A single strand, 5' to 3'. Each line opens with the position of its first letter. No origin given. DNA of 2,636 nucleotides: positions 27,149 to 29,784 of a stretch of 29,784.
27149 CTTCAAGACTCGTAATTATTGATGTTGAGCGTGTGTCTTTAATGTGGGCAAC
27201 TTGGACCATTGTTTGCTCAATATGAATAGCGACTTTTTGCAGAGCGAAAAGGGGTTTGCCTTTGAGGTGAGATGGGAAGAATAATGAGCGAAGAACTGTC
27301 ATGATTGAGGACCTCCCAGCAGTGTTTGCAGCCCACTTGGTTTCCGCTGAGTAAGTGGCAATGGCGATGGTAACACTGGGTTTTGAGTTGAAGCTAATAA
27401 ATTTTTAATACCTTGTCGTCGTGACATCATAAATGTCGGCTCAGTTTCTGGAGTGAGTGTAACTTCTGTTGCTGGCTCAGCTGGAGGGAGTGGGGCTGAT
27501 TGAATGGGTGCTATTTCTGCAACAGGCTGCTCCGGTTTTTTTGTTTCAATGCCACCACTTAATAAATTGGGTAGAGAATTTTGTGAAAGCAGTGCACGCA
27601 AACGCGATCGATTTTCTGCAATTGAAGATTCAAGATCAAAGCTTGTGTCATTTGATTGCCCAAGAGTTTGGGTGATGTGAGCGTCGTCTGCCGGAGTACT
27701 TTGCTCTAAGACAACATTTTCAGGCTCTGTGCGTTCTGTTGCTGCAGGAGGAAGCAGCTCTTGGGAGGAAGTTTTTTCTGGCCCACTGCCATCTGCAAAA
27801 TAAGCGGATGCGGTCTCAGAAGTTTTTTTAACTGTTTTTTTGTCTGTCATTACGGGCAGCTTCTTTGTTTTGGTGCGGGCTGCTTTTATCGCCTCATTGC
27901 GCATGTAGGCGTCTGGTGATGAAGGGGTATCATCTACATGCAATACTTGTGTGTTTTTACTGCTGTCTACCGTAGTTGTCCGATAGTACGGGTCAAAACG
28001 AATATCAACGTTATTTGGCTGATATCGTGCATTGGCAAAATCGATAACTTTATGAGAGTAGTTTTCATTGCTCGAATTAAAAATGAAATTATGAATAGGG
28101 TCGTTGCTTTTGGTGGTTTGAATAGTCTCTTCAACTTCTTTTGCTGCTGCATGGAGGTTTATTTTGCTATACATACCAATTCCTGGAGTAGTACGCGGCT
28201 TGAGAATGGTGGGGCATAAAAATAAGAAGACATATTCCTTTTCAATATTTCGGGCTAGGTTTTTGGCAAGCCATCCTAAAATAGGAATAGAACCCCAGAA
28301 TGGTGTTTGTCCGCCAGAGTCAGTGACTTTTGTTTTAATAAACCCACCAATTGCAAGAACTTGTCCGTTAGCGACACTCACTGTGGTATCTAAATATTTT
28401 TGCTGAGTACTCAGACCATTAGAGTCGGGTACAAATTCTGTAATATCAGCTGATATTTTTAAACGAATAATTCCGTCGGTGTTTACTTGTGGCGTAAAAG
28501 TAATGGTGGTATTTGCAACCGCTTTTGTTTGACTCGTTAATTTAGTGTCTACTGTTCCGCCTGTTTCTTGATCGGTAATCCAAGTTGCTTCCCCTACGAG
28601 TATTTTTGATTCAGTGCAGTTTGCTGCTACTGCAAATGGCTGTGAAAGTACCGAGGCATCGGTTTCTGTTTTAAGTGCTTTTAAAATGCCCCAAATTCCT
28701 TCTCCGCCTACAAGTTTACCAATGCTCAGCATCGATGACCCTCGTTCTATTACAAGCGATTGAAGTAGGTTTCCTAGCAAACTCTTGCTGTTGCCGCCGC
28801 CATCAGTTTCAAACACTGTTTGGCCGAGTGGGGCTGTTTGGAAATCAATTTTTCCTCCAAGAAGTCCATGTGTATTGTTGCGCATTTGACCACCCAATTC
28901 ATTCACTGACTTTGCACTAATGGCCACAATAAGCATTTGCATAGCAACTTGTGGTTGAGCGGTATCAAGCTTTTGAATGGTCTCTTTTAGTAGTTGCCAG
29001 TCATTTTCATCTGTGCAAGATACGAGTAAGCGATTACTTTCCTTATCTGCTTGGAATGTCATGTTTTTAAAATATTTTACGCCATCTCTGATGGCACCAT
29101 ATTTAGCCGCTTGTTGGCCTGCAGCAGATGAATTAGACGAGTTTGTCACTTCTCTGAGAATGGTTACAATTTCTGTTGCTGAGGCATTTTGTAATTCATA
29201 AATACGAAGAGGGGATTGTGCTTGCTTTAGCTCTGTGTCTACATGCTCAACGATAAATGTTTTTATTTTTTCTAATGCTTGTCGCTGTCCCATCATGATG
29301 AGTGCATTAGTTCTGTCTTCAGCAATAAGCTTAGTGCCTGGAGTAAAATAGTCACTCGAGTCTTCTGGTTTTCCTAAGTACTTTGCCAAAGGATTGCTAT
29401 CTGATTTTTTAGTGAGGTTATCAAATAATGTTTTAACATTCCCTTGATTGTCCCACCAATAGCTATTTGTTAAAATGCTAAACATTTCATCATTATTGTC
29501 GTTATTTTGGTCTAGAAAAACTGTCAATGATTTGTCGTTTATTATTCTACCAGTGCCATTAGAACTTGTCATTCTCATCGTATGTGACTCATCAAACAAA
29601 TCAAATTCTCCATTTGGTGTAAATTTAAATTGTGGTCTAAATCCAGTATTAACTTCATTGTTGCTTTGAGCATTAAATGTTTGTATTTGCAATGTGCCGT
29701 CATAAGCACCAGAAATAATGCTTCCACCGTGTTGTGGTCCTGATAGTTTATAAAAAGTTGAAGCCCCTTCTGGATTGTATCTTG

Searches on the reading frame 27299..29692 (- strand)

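Call 11: search_protein_families(library=pfam, proteins=[window:27299-29692:-], max_evalue=0.001)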
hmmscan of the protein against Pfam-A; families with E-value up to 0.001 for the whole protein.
window:27299-29692:- (797 aa): 2 families
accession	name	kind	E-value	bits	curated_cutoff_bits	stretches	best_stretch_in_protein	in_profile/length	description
PF00263.26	Secretin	-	6.5e-28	97.9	27.5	1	339-498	1-169/169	Bacterial type II and III secretion system protein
PF03958.22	Secretin_N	-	1.5e-16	60.8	28.2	1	163-248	2-69/69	Bacterial type II/III secretion system short domain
